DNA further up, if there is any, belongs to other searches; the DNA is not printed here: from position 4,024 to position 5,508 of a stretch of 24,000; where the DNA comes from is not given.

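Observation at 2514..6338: Four-gene envelope-spanning cluster of unassigned function (2 paralogous 9-TM proteins, OM barrel, secreted CHI-fold protein)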

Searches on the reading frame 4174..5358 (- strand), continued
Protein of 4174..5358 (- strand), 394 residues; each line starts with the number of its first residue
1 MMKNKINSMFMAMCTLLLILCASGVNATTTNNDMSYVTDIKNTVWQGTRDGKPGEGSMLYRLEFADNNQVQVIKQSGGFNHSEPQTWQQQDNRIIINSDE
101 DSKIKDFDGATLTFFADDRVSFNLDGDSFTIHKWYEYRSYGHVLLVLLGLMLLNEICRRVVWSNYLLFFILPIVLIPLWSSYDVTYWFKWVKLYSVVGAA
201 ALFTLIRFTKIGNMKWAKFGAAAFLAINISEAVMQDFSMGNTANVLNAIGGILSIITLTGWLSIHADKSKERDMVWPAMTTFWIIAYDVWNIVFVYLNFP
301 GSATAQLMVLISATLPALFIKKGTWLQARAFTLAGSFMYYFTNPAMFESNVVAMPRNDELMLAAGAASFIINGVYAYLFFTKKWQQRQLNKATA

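Call 73: search_protein_families(library=pfam, proteins=[L060:6768-7817:+, L060:10480-11547:+, L060:2340-3563:+, L058:5508-7457:+, L058:7514-8410:+, L042:7043-7579:-, L042:5073-6875:-, L010:3691-5367:-, L069:6569-7363:-, L078:6507-7619:+], max_evalue=0.0001)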
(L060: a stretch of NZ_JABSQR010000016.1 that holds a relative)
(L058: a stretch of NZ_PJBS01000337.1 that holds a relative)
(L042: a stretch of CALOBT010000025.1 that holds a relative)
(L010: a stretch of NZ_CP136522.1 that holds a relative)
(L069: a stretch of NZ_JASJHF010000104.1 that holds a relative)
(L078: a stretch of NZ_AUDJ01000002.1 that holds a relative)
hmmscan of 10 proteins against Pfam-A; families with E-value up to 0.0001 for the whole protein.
L060:6768-7817:+ (349 aa): 3 families
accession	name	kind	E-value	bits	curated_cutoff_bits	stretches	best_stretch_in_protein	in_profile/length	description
PF08541.16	ACP_syn_III_C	-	1.6e-19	70.3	26.6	1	260-349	1-90/90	3-Oxoacyl-[acyl-carrier-protein (ACP)] synthase III C terminal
PF00108.29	Thiolase_N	-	6.7e-11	42.5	26.4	1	56-155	18-117/260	Thiolase, N-terminal domain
PF08545.16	ACP_syn_III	-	6.1e-05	23.3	24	0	117-191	1-61/80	3-Oxoacyl-[acyl-carrier-protein (ACP)] synthase III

L060:10480-11547:+ (355 aa): 8 families
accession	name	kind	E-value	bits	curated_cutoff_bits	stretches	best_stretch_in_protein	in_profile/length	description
PF01073.25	3Beta_HSD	-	2.3e-54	184.8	22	1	27-267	2-263/280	3-beta hydroxysteroid dehydrogenase/isomerase family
PF01370.27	Epimerase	-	1.5e-33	116.7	20.9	1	26-237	2-227/240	NAD dependent epimerase/dehydratase family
PF16363.11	GDP_Man_Dehyd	-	4.4e-14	53.1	27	1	26-344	1-331/332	GDP-mannose 4,6 dehydratase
PF13460.12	NAD_binding_10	-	4e-13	50.1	27.2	1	29-185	1-143/184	NAD(P)H-binding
PF07993.18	NAD_binding_4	-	8.9e-13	48.4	20.1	1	81-195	85-210/258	Male sterility protein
PF04321.23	RmlD_sub_bind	-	1.9e-11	44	27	1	26-273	4-233/287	RmlD substrate binding domain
PF05368.20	NmrA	-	5.1e-07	30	27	1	22-133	2-109/298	NmrA-like family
PF02719.21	Polysacc_synt_2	-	3.3e-06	26.9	20.2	0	65-132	56-128/293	Polysaccharide biosynthesis protein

L060:2340-3563:+ (407 aa): 4 families
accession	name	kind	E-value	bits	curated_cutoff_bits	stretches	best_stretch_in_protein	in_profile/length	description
PF07690.21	MFS_1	-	1.1e-43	150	33.4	2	23-215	8-203/347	Major Facilitator Superfamily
PF05977.19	MFS_3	-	9.2e-10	38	27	1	64-293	63-297/524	Transmembrane secretion effector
PF00083.30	Sugar_tr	-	1.5e-07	31.1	22.3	1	50-120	50-122/452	Sugar (and other) transporter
PF06609.19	TRI12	-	5.7e-05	22.2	23.2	1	16-174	50-204/599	Fungal trichothecene efflux pump (TRI12)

L058:5508-7457:+ (649 aa): 2 families
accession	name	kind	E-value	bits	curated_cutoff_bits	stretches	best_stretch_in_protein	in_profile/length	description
PF06100.17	MCRA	-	7.5e-194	645.6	23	1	63-562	2-495/495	MCRA family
PF01266.30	DAO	-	7.3e-05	22.9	27.9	0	65-115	2-50/353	FAD dependent oxidoreductase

L058:7514-8410:+ (298 aa): 4 families
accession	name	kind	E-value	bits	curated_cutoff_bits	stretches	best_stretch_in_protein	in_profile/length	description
PF02737.24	3HCDH_N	-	1.2e-43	149.6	22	1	5-182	1-177/180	3-hydroxyacyl-CoA dehydrogenase, NAD binding domain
PF00725.27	3HCDH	-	2.3e-19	70.2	22.1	1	188-286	1-97/97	3-hydroxyacyl-CoA dehydrogenase, C-terminal domain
PF03446.21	NAD_binding_2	-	1.4e-05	25.6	21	1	5-121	1-95/161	NAD binding domain of 6-phosphogluconate dehydrogenase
PF03721.20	UDPG_MGDP_dh_N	-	5.6e-05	23.2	27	1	5-93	2-86/187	UDP-glucose/GDP-mannose dehydrogenase family, NAD binding domain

L042:7043-7579:- (178 aa): 0 families

L042:5073-6875:- (600 aa): 2 families
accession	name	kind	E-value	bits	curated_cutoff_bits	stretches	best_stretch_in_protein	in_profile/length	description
PF00501.34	AMP-binding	-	7.9e-68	229.4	29.9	1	40-428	19-384/384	AMP-binding enzyme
PF23562.2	AMP-binding_C_3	-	8.4e-07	29.8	20.8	1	469-600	5-121/124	AMP-binding enzyme C-terminal domain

L010:3691-5367:- (558 aa): 2 families
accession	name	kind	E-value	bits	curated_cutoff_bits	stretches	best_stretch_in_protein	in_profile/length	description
PF00501.34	AMP-binding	-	6.7e-91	305.4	29.9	1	36-425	2-384/384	AMP-binding enzyme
PF13193.12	AMP-binding_C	-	1.5e-17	64.7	24.5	1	476-549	1-76/76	AMP-binding enzyme C-terminal domain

L069:6569-7363:- (264 aa): 2 families
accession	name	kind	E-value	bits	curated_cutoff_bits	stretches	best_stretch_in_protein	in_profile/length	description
PF03819.22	MazG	-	1.6e-35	121.7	22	2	30-103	1-74/74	MazG nucleotide pyrophosphohydrolase domain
PF01503.22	PRA-PH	-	7.6e-09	36.3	21.3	1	30-72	23-67/86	Phosphoribosyl-ATP pyrophosphohydrolase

L078:6507-7619:+ (370 aa): 1 family
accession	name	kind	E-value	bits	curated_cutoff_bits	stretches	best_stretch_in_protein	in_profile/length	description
PF01757.29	Acyl_transf_3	-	9.6e-25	87.8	31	1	3-338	2-324/326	Acyltransferase domain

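Call 77: search_protein_families(library=pfam, alignment_id=A3, max_evalue=0.00001)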
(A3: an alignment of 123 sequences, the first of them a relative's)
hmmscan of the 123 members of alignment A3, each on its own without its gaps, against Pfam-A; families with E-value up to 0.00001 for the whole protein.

A. member 1, L035:845-3637:+ (930 aa): 1 family
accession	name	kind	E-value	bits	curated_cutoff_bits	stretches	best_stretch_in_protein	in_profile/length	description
PF24059.1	DUF7360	-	7e-06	26.2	27.6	0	733-762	7-36/39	Domain of unknown function (DUF7360)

B. families by the number of members that match (of 123 scanned): 154 families (the first 25 are shown)
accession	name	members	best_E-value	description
PF00561.26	Abhydrolase_1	8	4.9e-36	alpha/beta hydrolase fold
PF12697.13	Abhydrolase_6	7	2.6e-22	Alpha/beta hydrolase family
PF12146.15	Hydrolase_4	6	3.6e-16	Serine aminopeptidase, S33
PF00440.29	TetR_N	4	7.4e-15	Bacterial regulatory proteins, tetR family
PF22604.1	TetR_HI_0893_C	4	3.1e-13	Tetracyclin repressor-like HI_0893, C-terminal domain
PF00270.35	DEAD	3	1.1e-55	DEAD/DEAH box helicase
PF12833.13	HTH_18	3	1.3e-19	Helix-turn-helix domain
PF07399.17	Na_H_antiport_3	2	8.9e-163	Putative Na+/H+ antiporter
PF00501.34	AMP-binding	2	7.9e-68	AMP-binding enzyme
PF00892.27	EamA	2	3.8e-46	EamA-like transporter family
PF07690.21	MFS_1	2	1.1e-43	Major Facilitator Superfamily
PF01370.27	Epimerase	2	1.5e-33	NAD dependent epimerase/dehydratase family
PF00271.37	Helicase_C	2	4e-33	Helicase conserved C-terminal domain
PF10677.15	DUF2490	2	4.8e-31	Protein of unknown function (DUF2490)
PF12706.13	Lactamase_B_2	2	9e-20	Beta-lactamase superfamily domain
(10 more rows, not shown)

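Call 83: find_encoding_contigs(protein=P0002, flank=10000, max_places=1)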
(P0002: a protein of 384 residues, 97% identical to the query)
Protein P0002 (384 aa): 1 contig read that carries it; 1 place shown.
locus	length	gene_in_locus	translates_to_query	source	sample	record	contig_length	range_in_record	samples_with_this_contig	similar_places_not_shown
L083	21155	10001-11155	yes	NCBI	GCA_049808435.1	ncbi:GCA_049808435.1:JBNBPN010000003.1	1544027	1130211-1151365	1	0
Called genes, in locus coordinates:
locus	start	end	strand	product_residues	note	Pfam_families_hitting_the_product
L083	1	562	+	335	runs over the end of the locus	PF04313:HSDR_N, PF04851:ResIII, PF18766:SWI2_SNF2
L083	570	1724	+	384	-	PF04851:ResIII (faint), PF18766:SWI2_SNF2, PF22679:T1R_D3-like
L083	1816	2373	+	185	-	PF11867:T1RH-like_C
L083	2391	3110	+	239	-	PF01863:YgjP-like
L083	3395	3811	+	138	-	-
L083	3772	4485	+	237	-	-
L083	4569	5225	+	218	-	-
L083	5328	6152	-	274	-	-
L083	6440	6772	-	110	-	PF04320:YggL_50S_bp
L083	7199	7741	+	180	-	-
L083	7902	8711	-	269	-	PF00378:ECH_1, PF16113:ECH_2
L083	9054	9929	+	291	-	-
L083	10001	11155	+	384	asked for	PF18948:DUF5692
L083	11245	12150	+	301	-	-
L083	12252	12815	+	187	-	PF16036:Chalcone_3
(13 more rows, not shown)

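Call 85: find_related_loci(query=L060:5203-6441:+, collection=metagenome_contigs, flank=8000)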
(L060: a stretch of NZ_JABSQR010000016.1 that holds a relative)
Query L060:5203-6441:+ (412 aa) in metagenome_contigs; peptide patterns used: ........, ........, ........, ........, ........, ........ (x = any residue, [..] = any of these).
20 stretches matched a pattern, but none encodes a relative of the query by tblastn (E <= 1e-3).

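Call 86: find_related_loci(query=A1, collection=metagenome_contigs, flank=8000)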
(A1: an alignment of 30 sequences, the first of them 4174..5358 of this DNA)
Query A1 (394 aa) in metagenome_contigs; peptide patterns used: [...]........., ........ (x = any residue, [..] = any of these).
167 stretches matched a pattern; 47 encode a relative of the query (tblastn E <= 1e-3); 47 distinct loci.
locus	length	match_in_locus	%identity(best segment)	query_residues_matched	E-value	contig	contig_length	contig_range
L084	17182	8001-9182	100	1-394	0e+0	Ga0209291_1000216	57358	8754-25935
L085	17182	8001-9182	95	1-394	0e+0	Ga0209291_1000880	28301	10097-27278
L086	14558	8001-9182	91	1-394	0e+0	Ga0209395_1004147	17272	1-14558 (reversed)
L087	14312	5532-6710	91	1-393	0e+0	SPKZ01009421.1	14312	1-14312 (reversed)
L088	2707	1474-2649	90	1-392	0e+0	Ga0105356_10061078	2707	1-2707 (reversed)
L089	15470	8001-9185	79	1-394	0e+0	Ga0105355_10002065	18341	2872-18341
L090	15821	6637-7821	79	1-394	0e+0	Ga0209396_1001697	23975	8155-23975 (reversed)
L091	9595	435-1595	72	2-388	0e+0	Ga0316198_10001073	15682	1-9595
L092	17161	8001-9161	72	2-388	0e+0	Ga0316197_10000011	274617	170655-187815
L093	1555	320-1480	73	2-388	0e+0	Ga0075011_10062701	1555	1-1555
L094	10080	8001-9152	71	6-390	0e+0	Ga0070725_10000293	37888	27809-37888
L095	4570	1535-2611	68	30-387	1e-172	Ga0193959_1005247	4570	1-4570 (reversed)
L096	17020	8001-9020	61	44-383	6e-139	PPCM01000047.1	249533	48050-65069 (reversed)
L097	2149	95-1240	56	4-388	1e-145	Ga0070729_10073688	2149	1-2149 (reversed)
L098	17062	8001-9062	74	39-392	0e+0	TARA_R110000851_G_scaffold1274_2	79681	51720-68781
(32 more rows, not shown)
